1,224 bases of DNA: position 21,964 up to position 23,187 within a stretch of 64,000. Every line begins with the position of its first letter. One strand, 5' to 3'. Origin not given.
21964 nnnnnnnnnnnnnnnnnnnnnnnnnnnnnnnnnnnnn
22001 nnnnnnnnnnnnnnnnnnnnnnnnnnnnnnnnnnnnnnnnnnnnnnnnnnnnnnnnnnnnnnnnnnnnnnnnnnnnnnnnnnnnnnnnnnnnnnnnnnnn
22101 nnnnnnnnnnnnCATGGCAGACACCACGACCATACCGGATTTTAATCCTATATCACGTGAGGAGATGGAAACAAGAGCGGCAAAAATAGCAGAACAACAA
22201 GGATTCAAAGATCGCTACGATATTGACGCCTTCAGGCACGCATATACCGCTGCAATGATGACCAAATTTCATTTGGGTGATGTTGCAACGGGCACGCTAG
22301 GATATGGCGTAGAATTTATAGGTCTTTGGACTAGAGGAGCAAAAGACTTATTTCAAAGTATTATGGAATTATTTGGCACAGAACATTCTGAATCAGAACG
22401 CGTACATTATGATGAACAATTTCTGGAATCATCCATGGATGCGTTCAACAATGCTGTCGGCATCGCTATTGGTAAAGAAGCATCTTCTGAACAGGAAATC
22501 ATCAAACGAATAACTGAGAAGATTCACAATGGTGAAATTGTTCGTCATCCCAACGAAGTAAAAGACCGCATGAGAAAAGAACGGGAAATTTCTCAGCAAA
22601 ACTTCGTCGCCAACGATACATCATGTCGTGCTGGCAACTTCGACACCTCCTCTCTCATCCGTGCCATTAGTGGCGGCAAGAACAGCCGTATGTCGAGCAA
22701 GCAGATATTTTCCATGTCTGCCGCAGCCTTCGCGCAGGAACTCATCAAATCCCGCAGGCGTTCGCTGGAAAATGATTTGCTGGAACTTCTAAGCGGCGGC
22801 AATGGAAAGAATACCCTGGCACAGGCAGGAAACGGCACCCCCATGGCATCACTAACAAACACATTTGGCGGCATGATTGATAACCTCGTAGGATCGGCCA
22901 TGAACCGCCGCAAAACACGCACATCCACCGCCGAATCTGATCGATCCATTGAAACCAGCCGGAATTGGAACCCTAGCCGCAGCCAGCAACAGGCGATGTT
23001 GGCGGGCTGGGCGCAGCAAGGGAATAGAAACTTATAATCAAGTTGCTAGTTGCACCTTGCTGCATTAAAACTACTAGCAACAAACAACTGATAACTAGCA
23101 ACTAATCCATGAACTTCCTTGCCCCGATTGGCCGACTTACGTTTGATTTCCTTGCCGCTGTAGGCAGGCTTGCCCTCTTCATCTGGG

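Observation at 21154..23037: Translationally coupled cassette: two paralogous membrane-anchored Cys-motif proteins followed by a DAFRHAY / MDxxNNxxG protein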

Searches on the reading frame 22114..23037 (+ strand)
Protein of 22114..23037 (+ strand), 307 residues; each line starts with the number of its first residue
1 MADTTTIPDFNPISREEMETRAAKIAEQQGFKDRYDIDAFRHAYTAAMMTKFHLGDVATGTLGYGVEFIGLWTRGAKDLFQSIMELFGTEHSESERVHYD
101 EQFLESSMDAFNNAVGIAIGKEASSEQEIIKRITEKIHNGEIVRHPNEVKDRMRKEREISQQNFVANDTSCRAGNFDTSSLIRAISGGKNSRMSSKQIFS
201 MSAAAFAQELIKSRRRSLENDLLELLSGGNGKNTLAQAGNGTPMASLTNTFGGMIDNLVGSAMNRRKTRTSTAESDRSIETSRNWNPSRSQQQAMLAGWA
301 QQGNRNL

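Call 5: search_protein_families(library=pfam, proteins=[window:22114-23037:+], max_evalue=1)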
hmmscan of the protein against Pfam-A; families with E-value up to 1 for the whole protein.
window:22114-23037:+ (307 aa): 2 families
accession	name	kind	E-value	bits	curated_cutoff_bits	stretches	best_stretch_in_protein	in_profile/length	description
PF22322.1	DUF6973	-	7.7e-09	35.6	27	2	85-140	69-123/124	Domain of unknown function (DUF6973)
PF12683.13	DUF3798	-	0.064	13.1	24.6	1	97-139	221-263/271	Protein of unknown function (DUF3798)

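Call 6: search_protein_families(library=ncbifam, proteins=[window:22114-23037:+], max_evalue=1)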
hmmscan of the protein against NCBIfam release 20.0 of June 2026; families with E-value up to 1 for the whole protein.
window:22114-23037:+ (307 aa): 0 families

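Call 7: search_protein_families(library=phrogs, proteins=[window:22114-23037:+], max_evalue=1)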
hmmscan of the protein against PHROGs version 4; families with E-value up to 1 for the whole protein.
window:22114-23037:+ (307 aa): 0 families

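Call 9: find_homologous_proteins(query=window:22114-23034:+, max_evalue=0.001)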
Query window:22114-23034:+ (307 aa): 8 proteins with E <= 0.001 among 1101 candidates.
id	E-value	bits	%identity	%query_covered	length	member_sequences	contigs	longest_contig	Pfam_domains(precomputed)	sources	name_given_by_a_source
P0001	4.9e-197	671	100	100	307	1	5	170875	PF22322.2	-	-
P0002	4.1e-86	307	57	93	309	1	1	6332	PF22322.2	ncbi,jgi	jgi:hypothetical protein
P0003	4.9e-81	291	50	98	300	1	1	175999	-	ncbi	-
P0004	4.3e-71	258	51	93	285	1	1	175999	-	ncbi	-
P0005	3.1e-70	255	47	97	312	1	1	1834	PF22322.2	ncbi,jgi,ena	jgi:hypothetical protein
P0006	3.9e-65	239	51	88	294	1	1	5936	PF22322.2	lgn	-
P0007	1.3e-64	237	46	98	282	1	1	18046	PF22322.2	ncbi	-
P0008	2.2e-57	213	46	84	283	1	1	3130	-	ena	-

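Call 10: find_encoding_contigs(protein=P0003, flank=8000, max_places=4)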
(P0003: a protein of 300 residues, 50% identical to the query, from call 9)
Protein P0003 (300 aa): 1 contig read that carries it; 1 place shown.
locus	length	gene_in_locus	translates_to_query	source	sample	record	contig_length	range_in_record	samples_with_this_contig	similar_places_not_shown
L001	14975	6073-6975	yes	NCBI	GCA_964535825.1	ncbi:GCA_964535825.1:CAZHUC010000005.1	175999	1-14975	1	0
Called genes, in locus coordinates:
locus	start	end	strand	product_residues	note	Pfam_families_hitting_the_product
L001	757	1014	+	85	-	PF01197:Ribosomal_L31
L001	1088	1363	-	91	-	-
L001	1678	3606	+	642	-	PF00012:HSP70, PF06723:MreB_Mbl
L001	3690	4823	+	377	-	PF00226:DnaJ, PF01556:DnaJ_C, PF00684:DnaJ_CXXCXGXG, PF27439:DnaJ_C_2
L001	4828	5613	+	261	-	PF01113:DapB_N, PF05173:DapB_C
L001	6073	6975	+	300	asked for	-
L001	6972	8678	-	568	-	PF00512:HisKA, PF02518:HATPase_c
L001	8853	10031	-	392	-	PF05977:MFS_3, PF07690:MFS_1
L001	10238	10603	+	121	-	-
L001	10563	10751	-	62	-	-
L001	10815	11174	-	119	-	PF11969:DcpS_C, PF01230:HIT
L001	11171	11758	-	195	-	PF00881:Nitroreductase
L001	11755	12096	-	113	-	PF01503:PRA-PH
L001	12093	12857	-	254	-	PF00977:His_biosynth, PF05690:ThiG (faint), PF01207:Dus (faint), PF04309:G3P_antiterm (faint)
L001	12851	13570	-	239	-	PF00977:His_biosynth, PF01207:Dus (faint)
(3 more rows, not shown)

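Call 11: find_encoding_contigs(protein=P0004, flank=8000, max_places=4)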
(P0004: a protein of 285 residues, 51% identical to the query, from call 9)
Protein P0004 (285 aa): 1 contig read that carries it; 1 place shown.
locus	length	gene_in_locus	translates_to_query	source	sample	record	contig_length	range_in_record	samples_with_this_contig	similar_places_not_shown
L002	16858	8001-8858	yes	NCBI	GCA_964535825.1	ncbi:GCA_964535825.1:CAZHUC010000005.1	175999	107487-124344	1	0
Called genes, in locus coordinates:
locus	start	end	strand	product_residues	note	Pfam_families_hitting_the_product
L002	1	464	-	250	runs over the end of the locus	PF23441:SDR, PF00106:adh_short, PF08659:KR, PF13561:adh_short_C2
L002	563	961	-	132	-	-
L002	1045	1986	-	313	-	PF00698:Acyl_transf_1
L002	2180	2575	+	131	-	PF01250:Ribosomal_S6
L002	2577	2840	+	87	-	PF01084:Ribosomal_S18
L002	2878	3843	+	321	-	PF09991:DUF2232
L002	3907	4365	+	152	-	PF01281:Ribosomal_L9_N, PF03948:Ribosomal_L9_C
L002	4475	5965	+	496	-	PF00772:DnaB, PF03796:DnaB_C, PF13481:AAA_25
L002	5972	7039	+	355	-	PF01168:Ala_racemase_N, PF00842:Ala_racemase_C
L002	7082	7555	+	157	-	-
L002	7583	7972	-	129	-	-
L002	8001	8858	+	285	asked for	-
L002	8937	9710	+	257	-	PF02405:MlaE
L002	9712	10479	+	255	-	PF00005:ABC_tran, PF13304:AAA_21 (weak)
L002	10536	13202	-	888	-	PF07517:SecA_DEAD, PF00270:DEAD (weak), PF01043:SecA_PP_bind, PF21090:P-loop_SecA, PF07516:SecA_SW, PF02810:SEC-C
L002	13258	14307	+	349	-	PF13624:SurA_N_3 (weak), PF00639:Rotamase, PF13145:Rotamase_2, PF13616:Rotamase_3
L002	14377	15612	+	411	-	PF01960:ArgJ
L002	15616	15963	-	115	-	-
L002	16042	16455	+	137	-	PF00293:NUDIX, PF14815:NUDIX_4, PF22327:Nudt16-like (weak)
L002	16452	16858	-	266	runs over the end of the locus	PF13489:Methyltransf_23, PF08241:Methyltransf_11, PF08242:Methyltransf_12 (weak), PF13649:Methyltransf_25 (weak)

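Call 12: find_encoding_contigs(protein=P0007, flank=8000, max_places=4)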
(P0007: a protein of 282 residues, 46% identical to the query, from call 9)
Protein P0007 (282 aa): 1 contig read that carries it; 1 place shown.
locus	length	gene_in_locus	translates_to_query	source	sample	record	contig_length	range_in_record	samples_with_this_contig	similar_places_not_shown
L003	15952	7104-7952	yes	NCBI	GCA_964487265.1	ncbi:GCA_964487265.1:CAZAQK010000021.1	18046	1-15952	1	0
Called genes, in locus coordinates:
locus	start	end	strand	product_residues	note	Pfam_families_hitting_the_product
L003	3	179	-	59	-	?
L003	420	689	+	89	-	PF01197:Ribosomal_L31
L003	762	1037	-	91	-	-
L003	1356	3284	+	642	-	PF00012:HSP70, PF06723:MreB_Mbl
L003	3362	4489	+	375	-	PF00226:DnaJ, PF01556:DnaJ_C, PF00684:DnaJ_CXXCXGXG, PF27439:DnaJ_C_2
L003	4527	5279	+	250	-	PF01113:DapB_N, PF05173:DapB_C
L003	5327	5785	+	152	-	-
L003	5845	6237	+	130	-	-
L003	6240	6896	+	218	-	-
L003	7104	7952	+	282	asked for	PF22322:DUF6973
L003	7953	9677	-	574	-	-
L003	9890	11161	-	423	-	PF05977:MFS_3, PF07690:MFS_1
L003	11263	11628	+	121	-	-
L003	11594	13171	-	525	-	-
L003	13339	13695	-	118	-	PF11969:DcpS_C, PF01230:HIT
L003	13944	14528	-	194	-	PF00881:Nitroreductase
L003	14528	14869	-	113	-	PF01503:PRA-PH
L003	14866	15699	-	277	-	PF00977:His_biosynth, PF01207:Dus (faint), PF05690:ThiG (faint), PF02581:TMP-TENI (faint), PF03060:NMO (faint)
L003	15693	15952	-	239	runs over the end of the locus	PF00977:His_biosynth, PF01207:Dus (faint)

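Call 14: find_encoding_contigs(protein=P0001, flank=10000, max_places=5)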
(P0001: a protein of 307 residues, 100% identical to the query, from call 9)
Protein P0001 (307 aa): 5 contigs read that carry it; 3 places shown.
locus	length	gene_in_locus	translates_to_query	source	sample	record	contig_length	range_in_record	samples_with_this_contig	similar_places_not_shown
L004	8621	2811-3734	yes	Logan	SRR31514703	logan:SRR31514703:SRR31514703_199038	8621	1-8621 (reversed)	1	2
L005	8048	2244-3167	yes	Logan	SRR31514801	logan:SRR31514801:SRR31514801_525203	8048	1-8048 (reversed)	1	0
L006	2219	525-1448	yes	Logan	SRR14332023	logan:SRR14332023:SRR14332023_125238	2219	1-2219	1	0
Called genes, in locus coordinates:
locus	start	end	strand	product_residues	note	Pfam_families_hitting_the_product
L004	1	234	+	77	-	?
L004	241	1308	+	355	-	PF01168:Ala_racemase_N, PF00842:Ala_racemase_C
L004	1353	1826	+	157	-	-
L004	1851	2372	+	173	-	-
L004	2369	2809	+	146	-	-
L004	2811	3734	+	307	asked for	PF22322:DUF6973 (faint)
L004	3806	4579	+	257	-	PF02405:MlaE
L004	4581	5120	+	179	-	PF10543:ORF6N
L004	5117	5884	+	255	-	PF00005:ABC_tran, PF13304:AAA_21 (faint)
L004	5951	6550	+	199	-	-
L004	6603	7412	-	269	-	PF00487:FA_desaturase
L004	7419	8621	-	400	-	?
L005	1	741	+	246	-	?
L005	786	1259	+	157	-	-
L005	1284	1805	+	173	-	-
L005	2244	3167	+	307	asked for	PF22322:DUF6973 (faint)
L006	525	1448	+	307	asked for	PF22322:DUF6973 (faint)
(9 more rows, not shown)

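Call 15: find_related_loci(query=A1, collection=genome_contigs, flank=8000)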
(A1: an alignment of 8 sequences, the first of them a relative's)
Query A1 (307 aa) in genome_contigs; peptide patterns used: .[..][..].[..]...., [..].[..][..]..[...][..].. (x = any residue, [..] = any of these).
45 stretches matched a pattern; 4 encode a relative of the query (tblastn E <= 1e-3); 4 distinct loci.
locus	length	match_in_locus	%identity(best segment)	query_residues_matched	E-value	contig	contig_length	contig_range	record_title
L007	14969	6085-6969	50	6-306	1e-85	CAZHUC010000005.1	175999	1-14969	MAG TPA_asm: uncultured Rickettsiales bacterium isolate SRP329715_co2_387 genome assembly, contig: NODE_148_length_17599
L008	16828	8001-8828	51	24-307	4e-83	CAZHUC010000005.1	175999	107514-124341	MAG TPA_asm: uncultured Rickettsiales bacterium isolate SRP329715_co2_387 genome assembly, contig: NODE_148_length_17599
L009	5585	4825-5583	54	6-265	1e-79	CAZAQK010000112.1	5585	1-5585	MAG TPA_asm: uncultured Rickettsiales bacterium isolate SRP199154_co2_87 genome assembly, contig: NODE_11639_length_5585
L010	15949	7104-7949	46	7-307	4e-75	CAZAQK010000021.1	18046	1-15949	MAG TPA_asm: uncultured Rickettsiales bacterium isolate SRP199154_co2_87 genome assembly, contig: NODE_1900_length_18046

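Call 28: predict_structure(alignment_id=A1)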
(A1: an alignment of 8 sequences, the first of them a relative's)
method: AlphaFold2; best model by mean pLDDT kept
length: 307 residues; sequences in the alignment: 8
mean_pLDDT: 56.5   pTM: 0.41
mean pLDDT of the five models: 56.5, 55.9, 54.0, 51.4, 47.4
residues with pLDDT >= 90: 2; 70-90: 70; 50-70: 106; < 50: 129
segments of 3 or more residues with pLDDT < 50: 1-12, 157-176, 184-187, 189-191, 202-204, 224-226, 228-286, 302-307
pLDDT, mean of each block of 10 residues (from residue 1): 38 62 83 84 80 57 53 57 58 55 69 78 83 86 73 52 35 45 49 51 49 52 47 39 38 42 41 44 48 54 45
secondary structure, 60 per line:
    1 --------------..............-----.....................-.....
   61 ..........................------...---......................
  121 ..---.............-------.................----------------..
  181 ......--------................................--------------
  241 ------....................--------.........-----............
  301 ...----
elements in order: H15-28 H34-54 H56-86 H99-122 H126-138 H146-162 H179-186 H195-226 H247-266 H275-283 H289-303

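Call 33: search_protein_representatives(protein=window:22114-23034:+)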
Query: 307 residues. Proteins with E-value up to 0.001 (for the whole library): 53; up to 1e-10: 16; up to 1e-30: 7. The best 53 are listed.
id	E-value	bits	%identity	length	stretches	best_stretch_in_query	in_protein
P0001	1.6e-197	671.0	100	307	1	1-307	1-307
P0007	4.1e-65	236.8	56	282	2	102-307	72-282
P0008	6.9e-58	213.0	48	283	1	11-269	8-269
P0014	1.5e-41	159.5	35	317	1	11-307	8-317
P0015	1.9e-37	146.0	42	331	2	13-156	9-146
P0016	2.0e-36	142.7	42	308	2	173-307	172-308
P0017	9.8e-33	130.5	39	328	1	8-307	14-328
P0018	2.9e-28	115.9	36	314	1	9-307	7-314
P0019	5.2e-23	98.6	37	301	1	20-307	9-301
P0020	1.6e-18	83.9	47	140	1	6-121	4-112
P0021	3.3e-16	76.3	41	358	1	178-307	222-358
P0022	1.2e-15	74.5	48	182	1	200-307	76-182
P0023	1.1e-14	71.4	38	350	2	173-307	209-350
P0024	7.7e-14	68.6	37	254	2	29-154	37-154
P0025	8.1e-14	68.5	48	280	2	241-307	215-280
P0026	6.6e-11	59.0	41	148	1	175-307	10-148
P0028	5.6e-10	55.9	40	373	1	197-306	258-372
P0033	2.2e-08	50.7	39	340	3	236-307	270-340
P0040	2.7e-06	43.8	41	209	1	178-307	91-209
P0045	2.7e-05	40.5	58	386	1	246-307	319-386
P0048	5.8e-05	39.5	33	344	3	188-307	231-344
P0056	3.7e-04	36.8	32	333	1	176-307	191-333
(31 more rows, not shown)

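Call 34: search_protein_families(library=pfam, proteins=[P0021, P0023, P0025, P0028, P0033, P0045, P0048, P0056, P0040, P0022], max_evalue=0.01)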
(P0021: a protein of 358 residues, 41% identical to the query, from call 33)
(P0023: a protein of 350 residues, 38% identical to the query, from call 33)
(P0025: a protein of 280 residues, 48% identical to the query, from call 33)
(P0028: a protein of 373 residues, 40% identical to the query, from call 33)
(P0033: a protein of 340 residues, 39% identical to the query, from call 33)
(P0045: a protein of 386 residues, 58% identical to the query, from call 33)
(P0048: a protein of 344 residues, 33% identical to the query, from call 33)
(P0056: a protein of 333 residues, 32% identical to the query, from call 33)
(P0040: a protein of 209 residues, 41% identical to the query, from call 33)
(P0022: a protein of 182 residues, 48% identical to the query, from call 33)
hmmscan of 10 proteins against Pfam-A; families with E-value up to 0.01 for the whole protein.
P0021 (358 aa): 0 families

P0023 (350 aa): 1 family
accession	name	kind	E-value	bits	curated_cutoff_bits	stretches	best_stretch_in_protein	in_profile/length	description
PF22322.1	DUF6973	-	1.1e-06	28.6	27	1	38-111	30-111/124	Domain of unknown function (DUF6973)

P0025 (280 aa): 0 families

P0028 (373 aa): 0 families

P0033 (340 aa): 1 family
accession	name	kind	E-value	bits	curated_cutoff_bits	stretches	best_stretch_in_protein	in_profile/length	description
PF22322.1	DUF6973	-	6.3e-09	35.9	27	1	13-108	19-121/124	Domain of unknown function (DUF6973)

P0045 (386 aa): 1 family
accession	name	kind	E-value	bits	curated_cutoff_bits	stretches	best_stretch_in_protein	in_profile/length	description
PF08291.16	Peptidase_M15_3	-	0.00038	21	23.2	0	16-43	26-53/108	Peptidase M15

P0048 (344 aa): 1 family
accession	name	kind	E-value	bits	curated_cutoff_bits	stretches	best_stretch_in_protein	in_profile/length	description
PF22322.1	DUF6973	-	7.4e-10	38.9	27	1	10-108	18-123/124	Domain of unknown function (DUF6973)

P0056 (333 aa): 0 families

P0040 (209 aa): 0 families

P0022 (182 aa): 0 families

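Call 37: fold_search(model_id=the predicted structure, library=pdb)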
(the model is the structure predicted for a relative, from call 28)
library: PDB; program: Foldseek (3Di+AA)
matches with E <= 10: 116; with E <= 0.001: 0
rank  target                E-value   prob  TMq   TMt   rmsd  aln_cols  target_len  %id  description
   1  2v0o_B                6.2e-01  0.10  0.13  0.14  42.0       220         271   11  FCHO2 F-BAR domain (released 2007-06-26)
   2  7t8n_AAA              8.8e-01  0.12  0.13  0.23  16.4       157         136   10  Crystal structure of the PNAG binding module PgaA-TPR 220-359 (released 2022-08-03)
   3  5vhs_X                1.5e+00  0.05  0.11  0.12  21.6       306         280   12  Conformational Landscape of the p28-Bound Human Proteasome Regulatory Particle (released 2017-08-23)
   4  8f6k_A                1.9e+00  0.05  0.13  0.14  20.0       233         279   12  Cryo-EM structure of a Zinc-loaded H263A/D287A mutant of the YiiP-Fab complex (released 2023-02-08)
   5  3g6i                  2.2e+00  0.07  0.12  0.18  17.2       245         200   11  Crystal structure of an outer membrane protein, part of a putative carbohydrate binding complex (bt_1022) from bacteroid (released 2009-02-17)
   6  8j7y_A                2.3e+00  0.09  0.17  0.19  15.9       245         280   11  Cryo-EM structure of hZnT7DeltaHis-loop-Fab complex in zinc-bound state, determined in outward-facing conformation (released 2023-09-20)
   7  6pe4_Q                2.3e+00  0.08  0.12  0.10  15.6       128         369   12  Yeast Vo motor in complex with 1 VopQ molecule (released 2020-05-20)
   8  5c5b_D                2.5e+00  0.06  0.12  0.10  35.9       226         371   14  Crystal Structure of Human APPL BAR-PH Heterodimer (released 2016-06-22)
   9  7s8u                  2.5e+00  0.04  0.12  0.07  29.6       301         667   17  Cryo-EM structure of a mammalian peptide transporter (PepT1/slc15a1) in nanodisc (released 2022-07-20)
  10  3plt_C                2.5e+00  0.03  0.09  0.12  31.1       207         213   10  Crystal structure of Lsp1 from Saccharomyces cerevisiae (released 2011-06-22)
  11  2ve7_A                3.0e+00  0.05  0.13  0.15  29.0       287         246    8  Crystal structure of a bonsai version of the human Ndc80 complex (released 2008-05-13)
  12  2ve7_B                3.3e+00  0.04  0.12  0.12  26.4       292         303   10  Crystal structure of a bonsai version of the human Ndc80 complex (released 2008-05-13)
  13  4akv_B                3.3e+00  0.03  0.10  0.09  33.4       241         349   10  Crystal structure of human sorting nexin 33 (SNX33) (released 2012-08-01)
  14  6hrz_B                3.5e+00  0.16  0.22  0.30  10.2       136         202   10  EthR2 in complex with compound 4 (BDM72170) (released 2019-02-27)
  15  4nqi_D                3.5e+00  0.06  0.14  0.18  35.6       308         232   12  Structure of the N-terminal I-BAR domain (1-259) of D.Discoideum IBARa (released 2014-02-05)
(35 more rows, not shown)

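Call 46: find_encoding_contigs(protein=P0045, flank=10000, max_places=3)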
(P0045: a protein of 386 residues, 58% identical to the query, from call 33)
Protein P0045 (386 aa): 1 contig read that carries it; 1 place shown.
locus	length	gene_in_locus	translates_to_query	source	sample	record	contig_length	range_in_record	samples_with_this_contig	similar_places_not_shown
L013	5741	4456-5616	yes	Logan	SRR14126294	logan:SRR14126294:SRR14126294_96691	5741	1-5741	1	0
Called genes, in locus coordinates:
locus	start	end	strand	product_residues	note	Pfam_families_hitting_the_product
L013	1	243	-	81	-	?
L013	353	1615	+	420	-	PF00155:Aminotran_1_2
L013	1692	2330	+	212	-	PF11836:Phage_TAC_11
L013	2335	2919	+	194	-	-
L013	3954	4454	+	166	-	-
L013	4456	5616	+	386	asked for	-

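Call 47: find_encoding_contigs(protein=P0026, flank=10000, max_places=3)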
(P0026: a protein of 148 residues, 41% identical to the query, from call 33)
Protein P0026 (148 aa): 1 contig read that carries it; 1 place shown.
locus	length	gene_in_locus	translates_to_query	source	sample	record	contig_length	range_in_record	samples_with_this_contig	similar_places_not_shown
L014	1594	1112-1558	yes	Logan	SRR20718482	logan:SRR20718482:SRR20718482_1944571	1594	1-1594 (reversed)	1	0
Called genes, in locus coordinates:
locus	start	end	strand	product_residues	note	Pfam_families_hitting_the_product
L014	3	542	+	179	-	?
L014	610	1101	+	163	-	PF09550:Phage_TAC_6 (weak)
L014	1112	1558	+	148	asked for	-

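Call 52: list_cluster_members(proteins=[P0014, P0016, P0018, P0019, P0021, P0022, P0023, P0025, P0028, P0040])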
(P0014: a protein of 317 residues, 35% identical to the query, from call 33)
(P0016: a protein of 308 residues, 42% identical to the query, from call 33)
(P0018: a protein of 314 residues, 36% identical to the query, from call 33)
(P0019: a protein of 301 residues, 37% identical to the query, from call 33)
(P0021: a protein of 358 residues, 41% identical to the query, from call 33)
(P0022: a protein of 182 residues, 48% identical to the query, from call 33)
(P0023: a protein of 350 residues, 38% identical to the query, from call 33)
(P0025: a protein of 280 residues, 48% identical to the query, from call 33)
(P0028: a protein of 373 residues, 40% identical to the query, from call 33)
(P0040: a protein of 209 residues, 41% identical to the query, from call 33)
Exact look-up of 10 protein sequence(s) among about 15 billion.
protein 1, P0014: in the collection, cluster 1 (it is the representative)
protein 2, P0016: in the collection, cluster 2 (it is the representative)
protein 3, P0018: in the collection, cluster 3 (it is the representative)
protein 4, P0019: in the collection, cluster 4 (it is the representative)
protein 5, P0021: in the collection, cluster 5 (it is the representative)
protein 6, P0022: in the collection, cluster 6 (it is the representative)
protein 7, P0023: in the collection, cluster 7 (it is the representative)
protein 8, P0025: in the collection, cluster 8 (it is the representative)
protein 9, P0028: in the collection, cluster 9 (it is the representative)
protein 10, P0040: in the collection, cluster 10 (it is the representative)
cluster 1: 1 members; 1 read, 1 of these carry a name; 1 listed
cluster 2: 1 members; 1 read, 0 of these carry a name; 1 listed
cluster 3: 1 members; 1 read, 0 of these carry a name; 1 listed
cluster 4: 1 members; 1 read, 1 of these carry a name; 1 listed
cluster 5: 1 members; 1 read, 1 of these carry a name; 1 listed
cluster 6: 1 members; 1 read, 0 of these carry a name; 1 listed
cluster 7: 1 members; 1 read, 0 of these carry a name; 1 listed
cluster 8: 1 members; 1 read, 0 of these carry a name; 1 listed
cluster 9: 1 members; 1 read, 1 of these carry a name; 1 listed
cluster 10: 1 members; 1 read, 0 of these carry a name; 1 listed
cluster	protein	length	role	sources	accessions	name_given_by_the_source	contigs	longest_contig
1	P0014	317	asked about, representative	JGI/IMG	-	hypothetical protein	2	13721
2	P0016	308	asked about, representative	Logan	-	-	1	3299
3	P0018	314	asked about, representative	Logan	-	-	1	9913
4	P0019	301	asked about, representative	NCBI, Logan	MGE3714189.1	MAG: hypothetical protein AB7F82_06645 [Alphaproteobacteria bacterium]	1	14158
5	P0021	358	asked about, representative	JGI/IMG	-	hypothetical protein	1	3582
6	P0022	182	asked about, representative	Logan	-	-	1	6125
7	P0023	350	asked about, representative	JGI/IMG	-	-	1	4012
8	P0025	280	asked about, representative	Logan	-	-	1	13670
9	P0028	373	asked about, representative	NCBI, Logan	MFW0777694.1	MAG: hypothetical protein ACN2B6_08260 [Rickettsiales bacterium]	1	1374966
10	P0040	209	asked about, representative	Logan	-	-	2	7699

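Call 53: find_encoding_contigs(protein=P0028, flank=10000, max_places=2)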
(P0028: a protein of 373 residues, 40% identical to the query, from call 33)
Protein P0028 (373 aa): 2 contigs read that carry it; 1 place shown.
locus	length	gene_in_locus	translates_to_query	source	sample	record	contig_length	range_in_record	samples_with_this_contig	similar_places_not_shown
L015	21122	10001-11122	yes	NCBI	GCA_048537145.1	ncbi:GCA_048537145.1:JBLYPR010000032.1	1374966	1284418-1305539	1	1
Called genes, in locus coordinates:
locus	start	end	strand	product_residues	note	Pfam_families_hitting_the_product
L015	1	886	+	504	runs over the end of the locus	-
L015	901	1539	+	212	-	PF02798:GST_N, PF13417:GST_N_3, PF13409:GST_N_2, PF13410:GST_C_2 (weak)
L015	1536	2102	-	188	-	PF03602:Cons_hypoth95, PF02086:MethyltransfD12 (faint), PF01170:UPF0020 (weak), PF05175:MTS, PF06325:PrmA (weak), PF13847:Methyltransf_31, PF08241:Methyltransf_11 (weak), PF13649:Methyltransf_25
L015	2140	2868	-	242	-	PF01479:S4, PF00849:PseudoU_synth_2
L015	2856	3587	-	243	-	PF07722:Peptidase_C26, PF00117:GATase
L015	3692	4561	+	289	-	PF01618:MotA_ExbB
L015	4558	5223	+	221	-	PF13677:MotB_plug, PF00691:OmpA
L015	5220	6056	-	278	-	PF02219:MTHFR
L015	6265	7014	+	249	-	PF04333:MlaA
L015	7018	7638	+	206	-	PF05494:MlaC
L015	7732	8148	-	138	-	PF06199:Phage_tail_2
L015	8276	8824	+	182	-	PF11836:Phage_TAC_11 (weak)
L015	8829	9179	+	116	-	-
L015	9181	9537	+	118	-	-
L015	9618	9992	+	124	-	-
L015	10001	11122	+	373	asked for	-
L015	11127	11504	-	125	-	-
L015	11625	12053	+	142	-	PF09335:VTT_dom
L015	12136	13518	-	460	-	PF01235:Na_Ala_symp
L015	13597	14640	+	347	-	-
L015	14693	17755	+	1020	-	PF14850:Pro_dh-DNA_bdg, PF01619:Pro_dh, PF00171:Aldedh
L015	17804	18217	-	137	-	PF01741:MscL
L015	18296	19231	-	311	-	PF00005:ABC_tran, PF13304:AAA_21 (weak)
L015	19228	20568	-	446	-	PF00005:ABC_tran (faint), PF01926:MMR_HSR1, PF02421:FeoB_N, PF00009:GTP_EFTU, PF01926:MMR_HSR1, PF02421:FeoB_N, PF04548:AIG1, PF14714:KH_dom-like, +5 more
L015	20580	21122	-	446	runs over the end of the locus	PF01011:PQQ (faint), PF13360:PQQ_2, PF13570:Beta-prop_ACSF4, PF25293:Beta-prop_EMC1_N (faint)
